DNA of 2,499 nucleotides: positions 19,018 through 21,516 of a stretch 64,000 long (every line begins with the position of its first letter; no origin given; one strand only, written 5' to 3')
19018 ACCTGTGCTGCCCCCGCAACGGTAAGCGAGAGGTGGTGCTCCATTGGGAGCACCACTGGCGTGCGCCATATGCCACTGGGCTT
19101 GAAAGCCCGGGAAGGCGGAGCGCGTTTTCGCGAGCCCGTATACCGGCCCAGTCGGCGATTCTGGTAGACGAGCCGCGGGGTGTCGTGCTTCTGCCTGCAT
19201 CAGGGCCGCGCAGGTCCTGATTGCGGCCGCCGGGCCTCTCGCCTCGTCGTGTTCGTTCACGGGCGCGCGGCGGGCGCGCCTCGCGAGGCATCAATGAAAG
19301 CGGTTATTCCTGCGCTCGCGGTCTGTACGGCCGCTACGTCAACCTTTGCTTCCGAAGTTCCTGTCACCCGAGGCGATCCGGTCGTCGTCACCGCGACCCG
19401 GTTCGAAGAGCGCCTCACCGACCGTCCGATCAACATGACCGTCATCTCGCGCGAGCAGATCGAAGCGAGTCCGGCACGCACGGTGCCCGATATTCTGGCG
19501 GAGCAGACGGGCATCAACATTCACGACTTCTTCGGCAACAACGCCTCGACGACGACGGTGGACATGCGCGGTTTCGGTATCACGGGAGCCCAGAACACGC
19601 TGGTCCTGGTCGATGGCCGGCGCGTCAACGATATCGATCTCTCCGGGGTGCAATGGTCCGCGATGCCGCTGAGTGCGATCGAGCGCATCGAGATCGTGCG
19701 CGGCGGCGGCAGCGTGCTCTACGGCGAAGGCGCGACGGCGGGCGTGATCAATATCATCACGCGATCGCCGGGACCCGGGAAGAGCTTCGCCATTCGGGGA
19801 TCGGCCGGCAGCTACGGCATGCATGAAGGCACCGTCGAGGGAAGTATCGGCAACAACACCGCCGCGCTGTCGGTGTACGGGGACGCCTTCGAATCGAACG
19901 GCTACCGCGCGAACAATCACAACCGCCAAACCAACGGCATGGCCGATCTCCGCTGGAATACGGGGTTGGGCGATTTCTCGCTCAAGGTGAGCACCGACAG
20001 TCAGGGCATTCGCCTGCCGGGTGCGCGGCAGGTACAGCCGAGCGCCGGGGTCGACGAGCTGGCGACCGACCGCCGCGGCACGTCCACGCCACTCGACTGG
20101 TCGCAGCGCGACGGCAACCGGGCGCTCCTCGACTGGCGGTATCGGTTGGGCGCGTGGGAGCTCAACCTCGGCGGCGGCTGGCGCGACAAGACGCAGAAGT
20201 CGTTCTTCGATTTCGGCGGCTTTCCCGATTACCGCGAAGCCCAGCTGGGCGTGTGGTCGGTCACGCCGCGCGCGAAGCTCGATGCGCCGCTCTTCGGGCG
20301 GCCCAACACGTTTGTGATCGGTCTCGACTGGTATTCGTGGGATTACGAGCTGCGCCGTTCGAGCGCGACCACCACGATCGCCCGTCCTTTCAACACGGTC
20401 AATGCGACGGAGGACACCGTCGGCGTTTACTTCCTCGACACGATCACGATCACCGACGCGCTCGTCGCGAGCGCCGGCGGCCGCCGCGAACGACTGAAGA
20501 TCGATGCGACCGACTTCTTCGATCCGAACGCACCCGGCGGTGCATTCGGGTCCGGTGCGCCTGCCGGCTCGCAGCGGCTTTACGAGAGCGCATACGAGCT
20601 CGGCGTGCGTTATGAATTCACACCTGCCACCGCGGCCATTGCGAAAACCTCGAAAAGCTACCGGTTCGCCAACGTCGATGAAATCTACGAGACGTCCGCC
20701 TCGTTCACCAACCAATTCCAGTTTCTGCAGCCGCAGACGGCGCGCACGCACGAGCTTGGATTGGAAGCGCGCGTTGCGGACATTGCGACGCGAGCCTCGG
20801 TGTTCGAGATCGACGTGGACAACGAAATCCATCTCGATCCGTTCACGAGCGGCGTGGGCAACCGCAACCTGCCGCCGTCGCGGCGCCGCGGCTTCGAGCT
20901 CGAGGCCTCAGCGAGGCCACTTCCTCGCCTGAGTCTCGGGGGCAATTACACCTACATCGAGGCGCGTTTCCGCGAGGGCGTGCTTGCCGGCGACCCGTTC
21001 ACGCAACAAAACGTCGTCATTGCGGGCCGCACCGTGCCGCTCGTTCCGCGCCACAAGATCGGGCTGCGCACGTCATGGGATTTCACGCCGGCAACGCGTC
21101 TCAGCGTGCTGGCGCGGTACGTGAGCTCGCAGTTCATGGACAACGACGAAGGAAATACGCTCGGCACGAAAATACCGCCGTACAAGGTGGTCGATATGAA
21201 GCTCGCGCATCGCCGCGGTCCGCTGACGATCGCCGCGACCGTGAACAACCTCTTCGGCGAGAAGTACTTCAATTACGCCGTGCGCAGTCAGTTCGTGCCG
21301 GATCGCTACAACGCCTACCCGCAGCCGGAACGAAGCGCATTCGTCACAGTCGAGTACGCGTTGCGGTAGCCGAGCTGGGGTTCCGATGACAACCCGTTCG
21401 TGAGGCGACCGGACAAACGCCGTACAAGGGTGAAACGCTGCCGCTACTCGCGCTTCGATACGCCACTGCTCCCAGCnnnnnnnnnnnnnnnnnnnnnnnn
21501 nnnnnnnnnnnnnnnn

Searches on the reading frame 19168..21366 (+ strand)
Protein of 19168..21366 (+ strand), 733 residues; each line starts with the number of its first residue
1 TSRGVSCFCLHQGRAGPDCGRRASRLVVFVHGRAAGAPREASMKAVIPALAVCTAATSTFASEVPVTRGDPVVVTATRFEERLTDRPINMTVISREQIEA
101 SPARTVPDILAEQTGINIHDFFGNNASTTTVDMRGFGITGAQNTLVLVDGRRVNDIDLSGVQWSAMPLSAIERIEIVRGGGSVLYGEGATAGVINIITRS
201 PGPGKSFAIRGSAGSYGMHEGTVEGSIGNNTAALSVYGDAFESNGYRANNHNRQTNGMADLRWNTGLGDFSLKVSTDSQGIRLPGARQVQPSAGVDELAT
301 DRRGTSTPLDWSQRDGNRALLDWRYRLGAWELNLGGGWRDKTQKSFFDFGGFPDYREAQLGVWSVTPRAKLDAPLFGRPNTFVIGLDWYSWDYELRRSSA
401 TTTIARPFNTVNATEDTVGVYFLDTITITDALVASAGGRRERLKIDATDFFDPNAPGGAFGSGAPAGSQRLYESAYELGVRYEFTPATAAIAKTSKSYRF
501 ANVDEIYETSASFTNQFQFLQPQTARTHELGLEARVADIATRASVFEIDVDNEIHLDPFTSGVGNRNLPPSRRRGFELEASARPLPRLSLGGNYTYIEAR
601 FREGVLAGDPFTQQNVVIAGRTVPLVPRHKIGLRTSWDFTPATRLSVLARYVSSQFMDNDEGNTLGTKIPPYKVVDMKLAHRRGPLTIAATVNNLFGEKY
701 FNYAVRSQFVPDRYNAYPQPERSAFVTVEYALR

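Call 88: search_protein_families(library=pfam, max_evalue=0.00001, proteins=[window:19168-21366:+])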
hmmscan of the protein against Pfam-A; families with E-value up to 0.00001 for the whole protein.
window:19168-21366:+ (733 aa): 2 families
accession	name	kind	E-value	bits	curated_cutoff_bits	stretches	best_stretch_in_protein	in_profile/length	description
PF00593.30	TonB_dep_Rec_b-barrel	-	6.1e-46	158.6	27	1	250-695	8-436/436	TonB dependent receptor-like, beta-barrel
PF07715.20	Plug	-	6.2e-25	88.2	23.9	1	84-193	3-107/107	TonB-dependent Receptor Plug Domain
